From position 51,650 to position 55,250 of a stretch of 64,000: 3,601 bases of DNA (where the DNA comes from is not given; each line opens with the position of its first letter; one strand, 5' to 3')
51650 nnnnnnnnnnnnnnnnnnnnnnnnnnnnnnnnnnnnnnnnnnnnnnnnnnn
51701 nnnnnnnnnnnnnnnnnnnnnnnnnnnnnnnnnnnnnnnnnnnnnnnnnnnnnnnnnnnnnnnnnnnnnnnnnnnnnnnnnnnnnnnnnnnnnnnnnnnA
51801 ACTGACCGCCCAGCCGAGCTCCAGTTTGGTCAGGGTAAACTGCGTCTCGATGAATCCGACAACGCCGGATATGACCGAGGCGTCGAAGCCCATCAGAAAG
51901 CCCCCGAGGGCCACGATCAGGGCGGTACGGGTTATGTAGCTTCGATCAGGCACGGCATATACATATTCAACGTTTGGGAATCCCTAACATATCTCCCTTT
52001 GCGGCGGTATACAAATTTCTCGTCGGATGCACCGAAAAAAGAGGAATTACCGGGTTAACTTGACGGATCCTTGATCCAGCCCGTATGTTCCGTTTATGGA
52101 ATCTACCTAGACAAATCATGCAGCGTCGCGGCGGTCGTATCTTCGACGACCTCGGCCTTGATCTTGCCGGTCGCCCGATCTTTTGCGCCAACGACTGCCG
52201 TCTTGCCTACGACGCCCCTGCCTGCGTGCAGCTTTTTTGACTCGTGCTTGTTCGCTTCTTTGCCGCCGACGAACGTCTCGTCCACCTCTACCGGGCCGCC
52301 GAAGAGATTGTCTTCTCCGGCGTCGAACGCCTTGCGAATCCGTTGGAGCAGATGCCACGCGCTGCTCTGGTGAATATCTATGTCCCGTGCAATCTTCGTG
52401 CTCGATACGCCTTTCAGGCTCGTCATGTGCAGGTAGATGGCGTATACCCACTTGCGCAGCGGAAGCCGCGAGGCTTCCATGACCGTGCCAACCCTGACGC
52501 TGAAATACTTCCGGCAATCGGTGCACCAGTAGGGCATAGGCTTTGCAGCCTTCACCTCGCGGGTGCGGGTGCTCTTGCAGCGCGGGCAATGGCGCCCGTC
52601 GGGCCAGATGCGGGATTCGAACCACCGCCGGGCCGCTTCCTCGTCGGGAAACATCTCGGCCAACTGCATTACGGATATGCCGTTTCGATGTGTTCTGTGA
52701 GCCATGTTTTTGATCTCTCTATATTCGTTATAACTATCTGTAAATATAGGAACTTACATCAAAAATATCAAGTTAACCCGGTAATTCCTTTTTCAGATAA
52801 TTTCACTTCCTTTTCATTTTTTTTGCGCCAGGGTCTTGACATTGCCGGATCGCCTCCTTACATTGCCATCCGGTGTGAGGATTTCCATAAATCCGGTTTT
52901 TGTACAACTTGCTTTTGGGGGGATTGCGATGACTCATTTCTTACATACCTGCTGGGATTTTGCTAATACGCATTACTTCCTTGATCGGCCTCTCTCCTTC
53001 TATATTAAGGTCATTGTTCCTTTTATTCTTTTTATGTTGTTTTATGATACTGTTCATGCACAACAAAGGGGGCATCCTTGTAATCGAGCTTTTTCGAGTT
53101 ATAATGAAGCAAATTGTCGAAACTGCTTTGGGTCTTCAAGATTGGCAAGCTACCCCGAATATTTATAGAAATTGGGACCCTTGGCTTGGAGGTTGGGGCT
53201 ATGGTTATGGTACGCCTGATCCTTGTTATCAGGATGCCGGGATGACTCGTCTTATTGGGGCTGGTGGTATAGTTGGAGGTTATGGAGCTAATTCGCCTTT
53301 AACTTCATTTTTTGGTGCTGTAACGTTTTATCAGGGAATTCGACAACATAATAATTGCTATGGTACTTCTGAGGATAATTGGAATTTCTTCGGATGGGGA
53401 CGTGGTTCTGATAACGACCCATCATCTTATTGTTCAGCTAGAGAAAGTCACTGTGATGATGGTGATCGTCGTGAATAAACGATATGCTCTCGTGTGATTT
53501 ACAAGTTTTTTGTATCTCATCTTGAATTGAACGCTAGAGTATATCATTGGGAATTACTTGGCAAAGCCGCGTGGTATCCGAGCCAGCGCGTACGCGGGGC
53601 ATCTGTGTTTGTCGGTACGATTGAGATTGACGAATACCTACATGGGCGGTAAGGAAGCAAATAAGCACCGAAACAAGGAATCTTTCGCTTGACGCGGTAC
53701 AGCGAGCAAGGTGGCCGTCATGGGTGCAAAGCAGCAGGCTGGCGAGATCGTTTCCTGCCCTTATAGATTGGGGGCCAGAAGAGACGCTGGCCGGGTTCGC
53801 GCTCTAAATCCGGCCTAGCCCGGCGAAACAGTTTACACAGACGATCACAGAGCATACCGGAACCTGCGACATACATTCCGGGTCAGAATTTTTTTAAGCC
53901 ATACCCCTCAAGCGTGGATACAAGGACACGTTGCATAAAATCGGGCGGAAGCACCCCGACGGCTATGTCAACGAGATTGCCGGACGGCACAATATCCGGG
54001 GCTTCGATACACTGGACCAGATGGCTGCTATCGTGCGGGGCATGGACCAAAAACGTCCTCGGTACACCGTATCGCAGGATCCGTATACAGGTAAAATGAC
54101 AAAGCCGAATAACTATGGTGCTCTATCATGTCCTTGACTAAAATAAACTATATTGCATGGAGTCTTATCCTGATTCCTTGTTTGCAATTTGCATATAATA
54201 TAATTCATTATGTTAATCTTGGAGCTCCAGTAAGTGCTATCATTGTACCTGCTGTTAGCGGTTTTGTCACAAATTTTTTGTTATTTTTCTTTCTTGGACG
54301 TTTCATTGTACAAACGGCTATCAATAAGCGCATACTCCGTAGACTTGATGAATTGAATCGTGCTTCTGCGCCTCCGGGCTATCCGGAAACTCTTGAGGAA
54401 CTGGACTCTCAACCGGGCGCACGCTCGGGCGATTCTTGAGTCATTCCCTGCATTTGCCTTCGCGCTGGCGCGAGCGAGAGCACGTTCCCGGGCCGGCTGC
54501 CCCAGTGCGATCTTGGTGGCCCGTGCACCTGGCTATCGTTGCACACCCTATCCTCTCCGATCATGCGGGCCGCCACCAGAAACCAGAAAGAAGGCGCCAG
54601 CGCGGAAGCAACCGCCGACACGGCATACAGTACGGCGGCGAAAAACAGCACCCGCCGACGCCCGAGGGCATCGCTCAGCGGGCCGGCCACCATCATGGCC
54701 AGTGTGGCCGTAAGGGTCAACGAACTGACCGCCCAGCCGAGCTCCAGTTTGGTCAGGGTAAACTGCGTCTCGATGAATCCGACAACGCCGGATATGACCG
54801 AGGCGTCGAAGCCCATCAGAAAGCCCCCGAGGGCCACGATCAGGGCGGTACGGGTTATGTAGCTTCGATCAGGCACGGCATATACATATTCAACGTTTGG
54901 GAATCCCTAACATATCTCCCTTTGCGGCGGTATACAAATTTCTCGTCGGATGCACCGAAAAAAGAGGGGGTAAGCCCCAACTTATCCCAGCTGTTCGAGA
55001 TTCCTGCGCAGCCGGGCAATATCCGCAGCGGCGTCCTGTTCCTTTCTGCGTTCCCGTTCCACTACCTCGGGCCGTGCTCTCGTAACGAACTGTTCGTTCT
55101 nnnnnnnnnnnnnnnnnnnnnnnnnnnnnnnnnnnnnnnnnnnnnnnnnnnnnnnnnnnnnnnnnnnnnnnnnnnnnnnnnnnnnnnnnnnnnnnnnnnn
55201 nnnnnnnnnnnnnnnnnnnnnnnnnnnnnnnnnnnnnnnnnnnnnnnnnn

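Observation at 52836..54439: IS-associated cargo: promoter, Gly/Trp/Tyr-rich four-Cys small protein and a two-TM small protein (toxin/immunity- or bacteriocin-like?)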

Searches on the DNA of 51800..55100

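Call 64: search_rna_families(source=window, start=51800, end=55100, threshold=evalue, max_evalue=1)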
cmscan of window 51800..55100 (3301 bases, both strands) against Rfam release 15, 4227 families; matches with E-value up to 1: 0.
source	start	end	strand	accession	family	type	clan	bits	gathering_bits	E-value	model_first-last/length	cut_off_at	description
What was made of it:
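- Tried and rejected: Nothing (call 64).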

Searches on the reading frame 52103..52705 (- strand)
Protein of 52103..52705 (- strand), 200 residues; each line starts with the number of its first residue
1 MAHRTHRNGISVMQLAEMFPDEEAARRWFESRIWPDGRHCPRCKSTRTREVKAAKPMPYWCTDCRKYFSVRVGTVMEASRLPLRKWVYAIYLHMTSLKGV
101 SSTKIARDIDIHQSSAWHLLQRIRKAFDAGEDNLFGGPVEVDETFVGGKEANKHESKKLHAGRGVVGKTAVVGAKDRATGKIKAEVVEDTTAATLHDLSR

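Call 6: search_protein_families(library=pfam, proteins=[window:52103-52705:-], max_evalue=1)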
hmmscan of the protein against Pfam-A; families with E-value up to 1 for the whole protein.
window:52103-52705:- (200 aa): 9 families
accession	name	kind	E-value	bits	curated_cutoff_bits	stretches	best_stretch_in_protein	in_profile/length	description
PF12762.13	DDE_Tnp_IS1595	-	2.3e-11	44.4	27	1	136-198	3-69/153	ISXO2-like transposase domain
PF12760.12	Zn_ribbon_IS1595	-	2e-07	31.3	25.4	1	20-66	1-45/46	Transposase zinc-ribbon domain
PF23451.1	Zn_ribbon_PaaD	-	0.01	15.9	27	1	39-68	16-49/53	PaaD zinc beta ribbon domain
PF09723.15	Zn_ribbon_8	-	0.021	15.3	34.4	0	36-50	25-39/41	Zinc ribbon domain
PF13384.12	HTH_23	-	0.036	14.3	24.6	1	89-124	10-42/50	Homeodomain-like domain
PF01325.25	Fe_dep_repress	-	0.06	14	26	1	89-125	12-48/60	Iron dependent repressor, N-terminal DNA binding domain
PF09722.15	Xre_MbcA_ParS_C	-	0.15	12.5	24.5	1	14-31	1-18/51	Antitoxin Xre/MbcA/ParS C-terminal toxin-binding domain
PF08281.18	Sigma70_r4_2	-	0.2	11.8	25.7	1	94-126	21-53/54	Sigma-70, region 4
PF14369.11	Zn_ribbon_19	-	0.43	11.2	30.8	0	59-71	3-15/35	zinc-ribbon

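Call 7: search_protein_families(library=ncbifam, proteins=[window:52103-52705:-], max_evalue=1)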
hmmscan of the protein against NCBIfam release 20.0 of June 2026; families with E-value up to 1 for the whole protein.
window:52103-52705:- (200 aa): 3 families
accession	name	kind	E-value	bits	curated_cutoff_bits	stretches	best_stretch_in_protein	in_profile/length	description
NF033547.1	transpos_IS1595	equivalog_domain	9.4e-27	94.3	75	1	78-198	1-127/215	IS1595 family transposase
NF033558.1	transpos_IS1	equivalog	0.00046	20.2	100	1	40-159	1-120/199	IS1 family transposase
NF033550.5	transpos_ISL3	equivalog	0.0038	16.4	180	1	59-133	50-121/370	ISL3 family transposase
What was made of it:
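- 52043..52788 (-): IS-A, an internally deleted, non-autonomous IS1595-family element. It has terminal inverted repeats (arms 52038-52063 and 52768-52793) and a truncated 200-aa transposase ORF at 52103-52705. No 8-bp target-site duplication is present. Matches: NF033547 transpos_IS1595 9e-27, covering only positions 1-127 of 215; PF12762; PF12760 (calls 6, 7).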

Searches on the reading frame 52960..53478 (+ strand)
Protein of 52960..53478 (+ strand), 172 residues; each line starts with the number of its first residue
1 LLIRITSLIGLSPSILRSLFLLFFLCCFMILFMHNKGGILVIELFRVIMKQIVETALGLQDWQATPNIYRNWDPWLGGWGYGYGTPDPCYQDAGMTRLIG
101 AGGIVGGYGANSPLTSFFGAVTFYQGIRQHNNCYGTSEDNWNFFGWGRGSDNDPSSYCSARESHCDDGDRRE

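Call 6: search_protein_families(library=pfam, proteins=[window:52960-53478:+], max_evalue=1)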
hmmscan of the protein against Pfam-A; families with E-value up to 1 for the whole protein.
window:52960-53478:+ (172 aa): 1 family
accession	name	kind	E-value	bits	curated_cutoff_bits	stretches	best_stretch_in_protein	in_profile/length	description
PF11666.13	DUF2933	-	0.22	12.1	21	1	20-35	25-40/52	Protein of unknown function (DUF2933)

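Call 7: search_protein_families(library=ncbifam, proteins=[window:52960-53478:+], max_evalue=1)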
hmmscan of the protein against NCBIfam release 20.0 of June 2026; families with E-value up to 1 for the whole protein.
window:52960-53478:+ (172 aa): 0 families
